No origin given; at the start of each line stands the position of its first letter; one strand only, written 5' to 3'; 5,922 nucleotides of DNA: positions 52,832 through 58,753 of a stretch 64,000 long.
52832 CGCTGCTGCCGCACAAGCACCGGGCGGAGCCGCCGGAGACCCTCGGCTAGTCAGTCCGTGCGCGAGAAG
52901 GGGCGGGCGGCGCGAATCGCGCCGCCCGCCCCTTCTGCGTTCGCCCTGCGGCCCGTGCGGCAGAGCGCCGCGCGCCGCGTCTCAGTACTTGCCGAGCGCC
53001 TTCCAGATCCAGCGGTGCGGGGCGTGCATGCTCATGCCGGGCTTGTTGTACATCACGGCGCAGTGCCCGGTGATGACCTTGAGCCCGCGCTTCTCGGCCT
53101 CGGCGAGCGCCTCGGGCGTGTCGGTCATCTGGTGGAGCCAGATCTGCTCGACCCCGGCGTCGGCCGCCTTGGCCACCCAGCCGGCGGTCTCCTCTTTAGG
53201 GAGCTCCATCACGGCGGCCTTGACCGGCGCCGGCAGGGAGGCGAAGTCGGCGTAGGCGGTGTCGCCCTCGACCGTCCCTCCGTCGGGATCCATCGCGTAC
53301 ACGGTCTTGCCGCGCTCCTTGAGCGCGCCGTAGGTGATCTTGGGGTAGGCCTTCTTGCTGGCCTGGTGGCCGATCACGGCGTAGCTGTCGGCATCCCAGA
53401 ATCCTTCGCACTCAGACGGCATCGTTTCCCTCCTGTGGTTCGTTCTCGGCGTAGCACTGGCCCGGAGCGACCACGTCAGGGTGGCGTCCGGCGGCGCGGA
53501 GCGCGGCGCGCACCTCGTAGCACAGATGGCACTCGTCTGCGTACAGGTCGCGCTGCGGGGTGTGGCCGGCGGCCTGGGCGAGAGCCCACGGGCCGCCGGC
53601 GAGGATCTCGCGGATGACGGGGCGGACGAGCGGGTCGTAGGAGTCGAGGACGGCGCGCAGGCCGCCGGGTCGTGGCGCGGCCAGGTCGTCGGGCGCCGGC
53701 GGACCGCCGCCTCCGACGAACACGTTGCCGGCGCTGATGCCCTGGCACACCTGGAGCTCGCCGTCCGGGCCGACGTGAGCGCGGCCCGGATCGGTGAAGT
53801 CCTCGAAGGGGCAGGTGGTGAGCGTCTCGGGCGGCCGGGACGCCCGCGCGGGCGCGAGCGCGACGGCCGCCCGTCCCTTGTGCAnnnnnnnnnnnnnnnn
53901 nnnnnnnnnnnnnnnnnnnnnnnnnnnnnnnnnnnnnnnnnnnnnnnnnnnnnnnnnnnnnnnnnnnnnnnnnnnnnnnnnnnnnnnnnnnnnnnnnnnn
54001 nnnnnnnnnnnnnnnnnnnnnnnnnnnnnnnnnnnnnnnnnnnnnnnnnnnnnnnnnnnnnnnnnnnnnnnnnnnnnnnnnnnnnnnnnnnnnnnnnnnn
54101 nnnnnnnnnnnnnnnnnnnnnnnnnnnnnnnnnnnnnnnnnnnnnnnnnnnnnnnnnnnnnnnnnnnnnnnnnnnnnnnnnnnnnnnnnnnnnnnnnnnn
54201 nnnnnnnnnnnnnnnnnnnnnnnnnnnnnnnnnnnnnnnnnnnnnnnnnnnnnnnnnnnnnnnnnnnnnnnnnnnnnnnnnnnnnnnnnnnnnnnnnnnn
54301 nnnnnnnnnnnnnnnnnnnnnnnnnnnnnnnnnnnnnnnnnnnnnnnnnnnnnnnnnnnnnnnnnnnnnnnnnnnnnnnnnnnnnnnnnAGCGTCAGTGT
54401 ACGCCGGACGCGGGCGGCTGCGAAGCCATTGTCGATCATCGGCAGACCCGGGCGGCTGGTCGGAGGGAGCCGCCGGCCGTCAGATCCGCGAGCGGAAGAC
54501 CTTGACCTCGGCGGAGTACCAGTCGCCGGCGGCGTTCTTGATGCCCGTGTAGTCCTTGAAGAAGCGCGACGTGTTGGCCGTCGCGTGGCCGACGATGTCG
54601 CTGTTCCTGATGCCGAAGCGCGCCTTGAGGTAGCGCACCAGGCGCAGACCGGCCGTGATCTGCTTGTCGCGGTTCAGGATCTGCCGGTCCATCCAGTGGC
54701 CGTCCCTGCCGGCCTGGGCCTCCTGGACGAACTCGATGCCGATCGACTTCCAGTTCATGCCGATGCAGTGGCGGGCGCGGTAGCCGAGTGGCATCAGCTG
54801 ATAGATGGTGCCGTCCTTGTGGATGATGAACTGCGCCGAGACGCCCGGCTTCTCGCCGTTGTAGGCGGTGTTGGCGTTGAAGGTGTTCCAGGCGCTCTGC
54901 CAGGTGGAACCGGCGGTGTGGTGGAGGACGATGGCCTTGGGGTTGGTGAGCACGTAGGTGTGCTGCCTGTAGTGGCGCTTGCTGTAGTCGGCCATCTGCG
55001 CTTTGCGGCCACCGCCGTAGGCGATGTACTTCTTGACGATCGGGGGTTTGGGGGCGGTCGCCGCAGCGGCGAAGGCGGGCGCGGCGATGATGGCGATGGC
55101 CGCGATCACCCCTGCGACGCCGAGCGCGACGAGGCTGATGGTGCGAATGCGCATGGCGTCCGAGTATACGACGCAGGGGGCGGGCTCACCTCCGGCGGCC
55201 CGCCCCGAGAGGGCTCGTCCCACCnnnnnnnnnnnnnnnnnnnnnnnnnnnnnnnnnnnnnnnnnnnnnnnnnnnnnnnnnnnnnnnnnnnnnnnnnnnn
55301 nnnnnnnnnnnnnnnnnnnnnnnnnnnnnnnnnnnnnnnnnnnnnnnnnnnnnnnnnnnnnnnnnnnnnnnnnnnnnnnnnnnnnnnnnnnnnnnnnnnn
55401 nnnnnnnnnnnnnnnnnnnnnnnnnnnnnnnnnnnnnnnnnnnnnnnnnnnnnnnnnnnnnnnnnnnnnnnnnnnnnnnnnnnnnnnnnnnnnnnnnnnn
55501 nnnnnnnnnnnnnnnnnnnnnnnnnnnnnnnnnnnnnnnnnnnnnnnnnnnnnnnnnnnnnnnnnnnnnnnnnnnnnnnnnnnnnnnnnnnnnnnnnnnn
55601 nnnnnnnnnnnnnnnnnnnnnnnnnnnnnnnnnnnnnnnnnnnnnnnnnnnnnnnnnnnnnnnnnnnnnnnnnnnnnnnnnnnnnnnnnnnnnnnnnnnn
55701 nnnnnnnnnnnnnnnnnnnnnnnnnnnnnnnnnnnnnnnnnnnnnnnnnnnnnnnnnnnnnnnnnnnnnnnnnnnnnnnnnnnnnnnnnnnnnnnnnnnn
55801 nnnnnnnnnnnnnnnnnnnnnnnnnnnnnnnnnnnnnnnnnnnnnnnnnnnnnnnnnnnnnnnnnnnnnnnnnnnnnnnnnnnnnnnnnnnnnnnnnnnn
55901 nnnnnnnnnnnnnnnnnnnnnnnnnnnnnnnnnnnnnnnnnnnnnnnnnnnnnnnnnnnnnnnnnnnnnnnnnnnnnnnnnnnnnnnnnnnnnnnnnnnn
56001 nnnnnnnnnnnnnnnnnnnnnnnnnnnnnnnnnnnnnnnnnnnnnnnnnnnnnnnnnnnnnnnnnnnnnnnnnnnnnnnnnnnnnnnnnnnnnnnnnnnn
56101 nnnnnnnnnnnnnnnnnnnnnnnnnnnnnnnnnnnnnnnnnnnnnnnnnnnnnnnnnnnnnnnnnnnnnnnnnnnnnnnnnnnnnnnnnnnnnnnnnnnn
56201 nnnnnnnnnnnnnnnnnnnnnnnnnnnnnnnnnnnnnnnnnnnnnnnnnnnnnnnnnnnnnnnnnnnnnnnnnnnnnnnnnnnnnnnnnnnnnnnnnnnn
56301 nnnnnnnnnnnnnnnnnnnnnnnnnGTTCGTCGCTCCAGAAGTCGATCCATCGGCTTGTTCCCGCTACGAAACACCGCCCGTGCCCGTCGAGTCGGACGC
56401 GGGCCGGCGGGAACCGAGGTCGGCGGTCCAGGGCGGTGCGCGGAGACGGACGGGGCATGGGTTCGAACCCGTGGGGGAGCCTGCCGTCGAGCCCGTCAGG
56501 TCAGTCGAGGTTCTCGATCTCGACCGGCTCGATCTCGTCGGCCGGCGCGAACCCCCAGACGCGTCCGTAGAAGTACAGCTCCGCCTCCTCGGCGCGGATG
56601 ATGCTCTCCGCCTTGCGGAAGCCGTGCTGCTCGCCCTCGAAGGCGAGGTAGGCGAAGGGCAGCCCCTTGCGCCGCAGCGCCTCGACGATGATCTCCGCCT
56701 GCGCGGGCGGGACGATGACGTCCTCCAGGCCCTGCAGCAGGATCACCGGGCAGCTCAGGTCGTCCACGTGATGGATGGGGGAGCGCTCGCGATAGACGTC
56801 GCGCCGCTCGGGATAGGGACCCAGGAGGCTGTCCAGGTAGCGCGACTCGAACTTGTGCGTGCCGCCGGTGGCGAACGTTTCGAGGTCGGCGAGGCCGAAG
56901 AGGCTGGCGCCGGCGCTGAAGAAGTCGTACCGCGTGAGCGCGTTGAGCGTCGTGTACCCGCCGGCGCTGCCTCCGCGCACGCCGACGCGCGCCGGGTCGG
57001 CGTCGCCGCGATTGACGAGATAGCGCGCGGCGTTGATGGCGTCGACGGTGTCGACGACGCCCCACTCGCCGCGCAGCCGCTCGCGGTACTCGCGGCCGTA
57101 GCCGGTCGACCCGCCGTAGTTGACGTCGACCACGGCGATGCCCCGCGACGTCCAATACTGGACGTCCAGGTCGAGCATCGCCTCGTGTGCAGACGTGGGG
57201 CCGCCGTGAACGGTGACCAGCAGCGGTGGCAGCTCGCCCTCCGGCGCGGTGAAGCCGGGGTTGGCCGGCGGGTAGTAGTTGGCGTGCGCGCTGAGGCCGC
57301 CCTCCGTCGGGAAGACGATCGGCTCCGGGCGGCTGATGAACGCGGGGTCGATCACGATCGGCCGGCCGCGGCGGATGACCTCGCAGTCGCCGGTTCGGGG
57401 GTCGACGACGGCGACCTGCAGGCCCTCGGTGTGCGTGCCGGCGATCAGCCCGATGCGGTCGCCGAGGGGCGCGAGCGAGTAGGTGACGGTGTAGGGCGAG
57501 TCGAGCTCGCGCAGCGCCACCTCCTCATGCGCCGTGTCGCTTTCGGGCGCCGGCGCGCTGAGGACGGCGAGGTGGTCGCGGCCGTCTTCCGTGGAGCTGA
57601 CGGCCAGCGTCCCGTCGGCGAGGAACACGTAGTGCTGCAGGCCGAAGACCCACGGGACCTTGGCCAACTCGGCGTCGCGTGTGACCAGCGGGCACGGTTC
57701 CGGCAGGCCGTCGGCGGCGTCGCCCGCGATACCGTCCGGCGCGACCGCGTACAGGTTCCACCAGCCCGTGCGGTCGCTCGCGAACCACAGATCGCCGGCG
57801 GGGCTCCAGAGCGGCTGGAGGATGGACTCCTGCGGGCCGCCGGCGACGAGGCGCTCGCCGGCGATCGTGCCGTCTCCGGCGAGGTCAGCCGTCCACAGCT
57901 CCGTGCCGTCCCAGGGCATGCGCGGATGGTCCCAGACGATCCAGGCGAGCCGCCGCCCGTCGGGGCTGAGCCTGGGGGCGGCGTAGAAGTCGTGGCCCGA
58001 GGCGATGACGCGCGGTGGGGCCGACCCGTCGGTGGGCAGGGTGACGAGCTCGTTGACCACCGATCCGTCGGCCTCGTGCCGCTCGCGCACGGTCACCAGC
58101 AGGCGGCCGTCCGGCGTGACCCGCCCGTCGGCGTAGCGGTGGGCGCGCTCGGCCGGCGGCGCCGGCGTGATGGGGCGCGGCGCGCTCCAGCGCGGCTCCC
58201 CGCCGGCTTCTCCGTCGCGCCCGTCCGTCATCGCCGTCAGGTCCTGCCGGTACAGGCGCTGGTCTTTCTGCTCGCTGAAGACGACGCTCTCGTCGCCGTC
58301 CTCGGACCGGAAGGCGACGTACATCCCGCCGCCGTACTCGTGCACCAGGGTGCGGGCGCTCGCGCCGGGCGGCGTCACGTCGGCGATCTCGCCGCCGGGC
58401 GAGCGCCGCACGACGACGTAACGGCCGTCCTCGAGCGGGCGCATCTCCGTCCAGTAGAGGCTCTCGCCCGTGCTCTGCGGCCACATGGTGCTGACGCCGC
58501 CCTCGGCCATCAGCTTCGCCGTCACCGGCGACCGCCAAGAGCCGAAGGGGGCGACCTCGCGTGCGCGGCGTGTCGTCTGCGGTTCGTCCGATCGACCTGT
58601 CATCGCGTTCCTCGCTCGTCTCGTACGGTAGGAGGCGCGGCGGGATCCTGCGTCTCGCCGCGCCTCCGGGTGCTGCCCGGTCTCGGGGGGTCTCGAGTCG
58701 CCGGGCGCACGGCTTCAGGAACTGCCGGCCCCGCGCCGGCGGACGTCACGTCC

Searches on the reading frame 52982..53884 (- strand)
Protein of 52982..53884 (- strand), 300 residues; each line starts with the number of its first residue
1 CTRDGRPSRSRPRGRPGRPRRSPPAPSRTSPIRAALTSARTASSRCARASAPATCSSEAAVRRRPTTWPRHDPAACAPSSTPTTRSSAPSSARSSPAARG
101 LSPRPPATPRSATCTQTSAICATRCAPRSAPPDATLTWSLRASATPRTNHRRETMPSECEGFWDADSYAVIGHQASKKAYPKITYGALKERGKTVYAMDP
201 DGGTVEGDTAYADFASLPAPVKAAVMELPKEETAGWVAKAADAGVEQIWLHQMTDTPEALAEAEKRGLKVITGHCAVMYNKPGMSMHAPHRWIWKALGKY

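Call 70: search_protein_families(library=pfam, proteins=[window:52982-53884:-], max_evalue=0.0001)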
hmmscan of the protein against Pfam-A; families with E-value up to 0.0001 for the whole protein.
window:52982-53884:- (300 aa): 1 family
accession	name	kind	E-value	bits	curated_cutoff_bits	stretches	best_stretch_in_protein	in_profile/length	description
PF13380.12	CoA_binding_2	-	2.4e-15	57.5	22.8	1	167-279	2-114/116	CoA binding domain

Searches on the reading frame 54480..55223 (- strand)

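Call 39: search_protein_families(library=pfam, proteins=[window:54480-55223:-], max_evalue=0.01)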
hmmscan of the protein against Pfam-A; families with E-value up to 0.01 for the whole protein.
window:54480-55223:- (247 aa): 1 family
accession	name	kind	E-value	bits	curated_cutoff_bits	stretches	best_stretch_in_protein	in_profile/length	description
PF01510.30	Amidase_2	-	3.8e-25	89.2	26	1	94-215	4-121/131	N-acetylmuramoyl-L-alanine amidase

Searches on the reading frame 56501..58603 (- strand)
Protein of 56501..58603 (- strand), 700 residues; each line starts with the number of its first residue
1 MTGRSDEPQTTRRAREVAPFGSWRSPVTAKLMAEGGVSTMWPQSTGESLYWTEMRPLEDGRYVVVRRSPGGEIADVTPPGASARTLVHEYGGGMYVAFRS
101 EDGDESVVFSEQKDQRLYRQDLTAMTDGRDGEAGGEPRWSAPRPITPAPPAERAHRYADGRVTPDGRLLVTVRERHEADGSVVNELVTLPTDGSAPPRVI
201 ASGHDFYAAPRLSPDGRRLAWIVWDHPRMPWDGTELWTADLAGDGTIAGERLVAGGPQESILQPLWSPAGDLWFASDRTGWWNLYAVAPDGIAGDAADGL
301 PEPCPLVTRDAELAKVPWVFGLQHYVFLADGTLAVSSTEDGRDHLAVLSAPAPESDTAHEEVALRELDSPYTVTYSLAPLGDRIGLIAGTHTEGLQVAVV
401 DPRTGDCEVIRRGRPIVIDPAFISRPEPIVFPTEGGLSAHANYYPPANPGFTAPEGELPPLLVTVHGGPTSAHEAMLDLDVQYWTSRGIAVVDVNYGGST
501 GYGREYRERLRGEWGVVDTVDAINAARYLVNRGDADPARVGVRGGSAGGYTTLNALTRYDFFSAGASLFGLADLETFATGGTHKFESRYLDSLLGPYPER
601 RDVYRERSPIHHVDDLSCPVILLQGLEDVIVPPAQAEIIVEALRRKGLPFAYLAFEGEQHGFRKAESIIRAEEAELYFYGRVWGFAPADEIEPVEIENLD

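Call 39: search_protein_families(library=pfam, proteins=[window:56501-58603:-], max_evalue=0.01)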
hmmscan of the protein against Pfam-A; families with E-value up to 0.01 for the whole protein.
window:56501-58603:- (700 aa): 7 families
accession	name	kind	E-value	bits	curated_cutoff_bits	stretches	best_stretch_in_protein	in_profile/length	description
PF00326.27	Peptidase_S9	-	9.7e-47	159.6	22.6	1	478-682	4-209/213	Prolyl oligopeptidase family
PF20434.5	BD-FAE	-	2.5e-10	40.7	26.8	1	459-643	13-215/215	BD-FAE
PF01738.24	DLH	-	1e-06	28.9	21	1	524-673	83-199/217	Dienelactone hydrolase family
PF00135.34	COesterase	-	1.6e-06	27.8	27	1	455-550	99-195/515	Carboxylesterase family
PF07676.18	PD40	-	2.2e-05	24.7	20.9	0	206-221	10-25/38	WD40-like Beta Propeller Repeat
PF02129.25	Peptidase_S15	-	0.00015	22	23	0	598-656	203-256/262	X-Pro dipeptidyl-peptidase (S15 family)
PF08450.18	SGL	-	0.0031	17.6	26.3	1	149-296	79-193/246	SMP-30/Gluconolactonase/LRE-like region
